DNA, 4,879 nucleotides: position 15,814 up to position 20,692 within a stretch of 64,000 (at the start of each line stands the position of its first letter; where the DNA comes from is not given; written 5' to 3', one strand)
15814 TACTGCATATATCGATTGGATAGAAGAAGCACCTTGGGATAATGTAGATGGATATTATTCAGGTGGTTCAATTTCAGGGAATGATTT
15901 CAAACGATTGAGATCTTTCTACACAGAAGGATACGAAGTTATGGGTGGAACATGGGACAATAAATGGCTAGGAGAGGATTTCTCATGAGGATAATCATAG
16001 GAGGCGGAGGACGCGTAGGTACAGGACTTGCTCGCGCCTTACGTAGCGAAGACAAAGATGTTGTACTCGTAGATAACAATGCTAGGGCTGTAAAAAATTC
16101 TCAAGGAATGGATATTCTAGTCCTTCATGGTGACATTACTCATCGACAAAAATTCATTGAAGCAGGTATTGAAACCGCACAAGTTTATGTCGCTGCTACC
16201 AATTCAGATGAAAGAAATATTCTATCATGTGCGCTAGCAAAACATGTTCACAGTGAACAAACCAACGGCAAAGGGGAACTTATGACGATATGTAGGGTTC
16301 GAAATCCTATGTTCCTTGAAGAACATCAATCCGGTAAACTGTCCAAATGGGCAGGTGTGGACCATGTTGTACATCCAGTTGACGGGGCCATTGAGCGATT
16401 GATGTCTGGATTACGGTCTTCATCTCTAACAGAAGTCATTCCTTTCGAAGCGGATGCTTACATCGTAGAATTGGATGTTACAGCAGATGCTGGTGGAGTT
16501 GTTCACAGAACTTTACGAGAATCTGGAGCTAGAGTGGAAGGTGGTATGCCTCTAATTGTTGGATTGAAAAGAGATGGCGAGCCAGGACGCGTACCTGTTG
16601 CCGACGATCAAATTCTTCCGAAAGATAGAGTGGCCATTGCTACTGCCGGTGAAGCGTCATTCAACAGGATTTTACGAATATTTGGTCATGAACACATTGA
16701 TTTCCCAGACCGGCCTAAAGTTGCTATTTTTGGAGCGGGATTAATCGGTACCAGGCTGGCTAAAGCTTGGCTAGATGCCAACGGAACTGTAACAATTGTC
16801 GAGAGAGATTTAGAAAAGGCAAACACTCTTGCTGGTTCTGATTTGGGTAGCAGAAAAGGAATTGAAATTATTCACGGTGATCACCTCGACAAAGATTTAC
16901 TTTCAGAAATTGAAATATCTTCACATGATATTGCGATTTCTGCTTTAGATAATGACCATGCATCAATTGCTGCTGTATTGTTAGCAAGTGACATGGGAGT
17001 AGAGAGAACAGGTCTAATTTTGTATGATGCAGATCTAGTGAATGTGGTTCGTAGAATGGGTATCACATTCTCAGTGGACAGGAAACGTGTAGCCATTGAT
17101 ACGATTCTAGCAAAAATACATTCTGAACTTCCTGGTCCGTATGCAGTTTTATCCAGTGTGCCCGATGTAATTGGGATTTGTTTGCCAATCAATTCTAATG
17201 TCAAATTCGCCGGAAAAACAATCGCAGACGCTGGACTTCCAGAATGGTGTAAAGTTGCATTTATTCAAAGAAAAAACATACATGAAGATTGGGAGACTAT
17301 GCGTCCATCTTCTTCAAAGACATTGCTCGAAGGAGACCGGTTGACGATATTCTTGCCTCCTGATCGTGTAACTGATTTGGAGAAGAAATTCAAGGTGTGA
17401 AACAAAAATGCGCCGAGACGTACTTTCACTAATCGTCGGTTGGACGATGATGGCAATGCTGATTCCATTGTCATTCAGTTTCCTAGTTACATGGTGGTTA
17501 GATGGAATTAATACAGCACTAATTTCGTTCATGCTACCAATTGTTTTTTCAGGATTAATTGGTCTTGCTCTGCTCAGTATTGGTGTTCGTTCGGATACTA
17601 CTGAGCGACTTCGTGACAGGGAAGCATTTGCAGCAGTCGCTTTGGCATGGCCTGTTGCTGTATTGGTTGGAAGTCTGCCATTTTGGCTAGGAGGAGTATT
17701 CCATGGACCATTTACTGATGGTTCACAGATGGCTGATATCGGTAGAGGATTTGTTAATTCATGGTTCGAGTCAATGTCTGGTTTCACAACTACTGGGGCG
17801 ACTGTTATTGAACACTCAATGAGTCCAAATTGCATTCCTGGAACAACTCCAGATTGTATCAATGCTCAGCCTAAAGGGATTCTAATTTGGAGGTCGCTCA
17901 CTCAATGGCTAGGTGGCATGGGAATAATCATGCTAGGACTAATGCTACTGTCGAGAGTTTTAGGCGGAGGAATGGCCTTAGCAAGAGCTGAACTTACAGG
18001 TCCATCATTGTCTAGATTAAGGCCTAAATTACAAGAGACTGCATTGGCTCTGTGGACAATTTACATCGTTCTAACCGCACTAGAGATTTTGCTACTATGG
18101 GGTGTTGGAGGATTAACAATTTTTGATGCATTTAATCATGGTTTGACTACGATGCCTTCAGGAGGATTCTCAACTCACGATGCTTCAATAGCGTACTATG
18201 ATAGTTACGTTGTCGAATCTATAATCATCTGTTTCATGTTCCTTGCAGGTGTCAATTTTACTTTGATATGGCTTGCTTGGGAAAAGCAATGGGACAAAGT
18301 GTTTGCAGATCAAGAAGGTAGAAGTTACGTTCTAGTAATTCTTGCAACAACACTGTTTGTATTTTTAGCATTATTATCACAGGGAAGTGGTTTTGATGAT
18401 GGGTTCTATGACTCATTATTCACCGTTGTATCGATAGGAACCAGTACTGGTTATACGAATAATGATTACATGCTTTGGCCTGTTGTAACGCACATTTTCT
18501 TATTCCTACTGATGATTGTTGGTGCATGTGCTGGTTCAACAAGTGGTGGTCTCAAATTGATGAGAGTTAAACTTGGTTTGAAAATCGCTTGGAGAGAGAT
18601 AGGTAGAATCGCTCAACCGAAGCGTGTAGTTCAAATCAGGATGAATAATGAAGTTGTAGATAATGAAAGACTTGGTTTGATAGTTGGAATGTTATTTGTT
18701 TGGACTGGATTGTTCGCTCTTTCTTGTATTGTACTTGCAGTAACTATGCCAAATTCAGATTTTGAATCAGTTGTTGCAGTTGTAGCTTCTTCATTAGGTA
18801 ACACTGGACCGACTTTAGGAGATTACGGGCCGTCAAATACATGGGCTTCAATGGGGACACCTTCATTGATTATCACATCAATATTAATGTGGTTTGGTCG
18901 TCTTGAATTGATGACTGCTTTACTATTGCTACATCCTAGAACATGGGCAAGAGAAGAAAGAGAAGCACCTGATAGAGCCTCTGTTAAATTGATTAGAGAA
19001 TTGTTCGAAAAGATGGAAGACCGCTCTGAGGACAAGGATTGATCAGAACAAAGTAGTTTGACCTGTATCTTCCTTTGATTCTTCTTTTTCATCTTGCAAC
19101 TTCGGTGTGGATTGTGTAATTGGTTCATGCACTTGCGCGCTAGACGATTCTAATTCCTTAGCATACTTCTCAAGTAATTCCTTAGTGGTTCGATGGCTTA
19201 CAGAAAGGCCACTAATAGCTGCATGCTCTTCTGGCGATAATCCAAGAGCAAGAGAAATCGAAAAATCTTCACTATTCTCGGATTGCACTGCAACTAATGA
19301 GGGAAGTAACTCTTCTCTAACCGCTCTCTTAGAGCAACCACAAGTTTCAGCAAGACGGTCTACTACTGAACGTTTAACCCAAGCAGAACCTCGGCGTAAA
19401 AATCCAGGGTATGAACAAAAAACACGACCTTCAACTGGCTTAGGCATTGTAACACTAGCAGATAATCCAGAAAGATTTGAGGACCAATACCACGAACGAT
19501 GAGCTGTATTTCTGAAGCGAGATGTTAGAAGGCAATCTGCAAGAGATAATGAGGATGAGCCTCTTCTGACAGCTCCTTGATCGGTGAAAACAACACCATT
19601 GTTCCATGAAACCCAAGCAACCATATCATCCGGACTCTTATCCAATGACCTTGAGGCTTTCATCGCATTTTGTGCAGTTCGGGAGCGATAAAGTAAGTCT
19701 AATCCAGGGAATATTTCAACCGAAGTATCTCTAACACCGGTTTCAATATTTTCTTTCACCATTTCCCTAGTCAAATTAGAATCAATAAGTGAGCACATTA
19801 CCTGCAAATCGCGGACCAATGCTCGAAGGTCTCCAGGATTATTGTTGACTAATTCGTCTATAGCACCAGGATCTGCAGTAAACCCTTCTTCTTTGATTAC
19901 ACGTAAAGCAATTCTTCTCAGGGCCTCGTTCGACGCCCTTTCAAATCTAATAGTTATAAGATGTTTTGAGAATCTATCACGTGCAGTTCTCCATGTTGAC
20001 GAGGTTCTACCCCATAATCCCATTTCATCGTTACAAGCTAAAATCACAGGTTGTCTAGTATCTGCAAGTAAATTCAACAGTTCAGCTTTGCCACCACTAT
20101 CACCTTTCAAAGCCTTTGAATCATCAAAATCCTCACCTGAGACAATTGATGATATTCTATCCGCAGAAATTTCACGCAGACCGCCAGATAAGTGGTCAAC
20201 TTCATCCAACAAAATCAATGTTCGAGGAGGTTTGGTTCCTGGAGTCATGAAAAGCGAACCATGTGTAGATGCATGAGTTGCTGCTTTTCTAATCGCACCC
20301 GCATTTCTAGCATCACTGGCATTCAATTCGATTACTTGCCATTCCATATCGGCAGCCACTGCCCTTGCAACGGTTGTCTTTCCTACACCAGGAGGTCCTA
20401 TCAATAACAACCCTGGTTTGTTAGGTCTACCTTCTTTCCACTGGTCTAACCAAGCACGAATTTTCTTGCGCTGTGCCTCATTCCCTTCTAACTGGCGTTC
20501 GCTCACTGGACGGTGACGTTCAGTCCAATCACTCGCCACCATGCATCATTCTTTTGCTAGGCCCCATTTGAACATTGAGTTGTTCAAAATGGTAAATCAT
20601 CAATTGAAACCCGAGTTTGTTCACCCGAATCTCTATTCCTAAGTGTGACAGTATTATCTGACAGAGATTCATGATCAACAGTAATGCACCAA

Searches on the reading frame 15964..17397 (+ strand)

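Call 75: search_protein_families(library=pfam, proteins=[window:15964-17397:+], max_evalue=0.00001)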
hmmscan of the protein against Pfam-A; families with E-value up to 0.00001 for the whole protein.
window:15964-17397:+ (478 aa): 7 families
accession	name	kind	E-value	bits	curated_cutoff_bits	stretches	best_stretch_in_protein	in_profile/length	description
PF02254.24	TrkA_N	-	1.1e-37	129.3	23.8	2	10-138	1-116/116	TrkA-N domain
PF02080.26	TrkA_C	-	2e-11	44.1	27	1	408-476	5-70/71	TrkA-C domain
PF13241.12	NAD_binding_7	-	1.3e-09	39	22.1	0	9-93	9-83/104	Putative NAD(P)-binding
PF01370.27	Epimerase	-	1.9e-09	37.7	20.9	0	10-79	2-73/240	NAD dependent epimerase/dehydratase family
PF05368.20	NmrA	-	2.1e-07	31.3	27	0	252-329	4-78/298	NmrA-like family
PF03807.23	F420_oxidored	-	2.3e-06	28.5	21.6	0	252-290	1-41/94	NADP oxidoreductase coenzyme F420-dependent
PF02737.24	3HCDH_N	-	5.1e-06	27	22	0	252-288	1-37/180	3-hydroxyacyl-CoA dehydrogenase, NAD binding domain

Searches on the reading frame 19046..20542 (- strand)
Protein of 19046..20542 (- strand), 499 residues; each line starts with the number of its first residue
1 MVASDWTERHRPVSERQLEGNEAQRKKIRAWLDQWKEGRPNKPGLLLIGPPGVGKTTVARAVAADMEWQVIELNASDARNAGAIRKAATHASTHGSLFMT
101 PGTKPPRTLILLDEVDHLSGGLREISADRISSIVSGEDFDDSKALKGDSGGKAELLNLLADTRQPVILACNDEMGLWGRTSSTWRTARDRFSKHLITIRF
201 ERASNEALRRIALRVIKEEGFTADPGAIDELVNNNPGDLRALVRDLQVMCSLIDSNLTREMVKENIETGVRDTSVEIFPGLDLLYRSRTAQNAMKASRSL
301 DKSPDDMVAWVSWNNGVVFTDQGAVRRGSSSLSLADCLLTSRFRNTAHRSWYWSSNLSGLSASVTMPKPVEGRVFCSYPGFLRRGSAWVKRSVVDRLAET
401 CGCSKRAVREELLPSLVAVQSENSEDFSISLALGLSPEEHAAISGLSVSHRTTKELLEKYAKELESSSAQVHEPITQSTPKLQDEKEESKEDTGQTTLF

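Call 76: search_protein_families(library=pfam, proteins=[window:19046-20542:-], max_evalue=0.00001)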
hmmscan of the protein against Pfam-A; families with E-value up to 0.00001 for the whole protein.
window:19046-20542:- (499 aa): 2 families
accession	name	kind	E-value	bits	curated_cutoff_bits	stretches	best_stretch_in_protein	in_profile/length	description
PF00004.35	AAA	-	5.3e-14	53.2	21.2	1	45-122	1-73/131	ATPase family associated with various cellular activities (AAA)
PF13191.12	AAA_16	-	2.7e-08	34.9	32.6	1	20-78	4-63/167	AAA ATPase domain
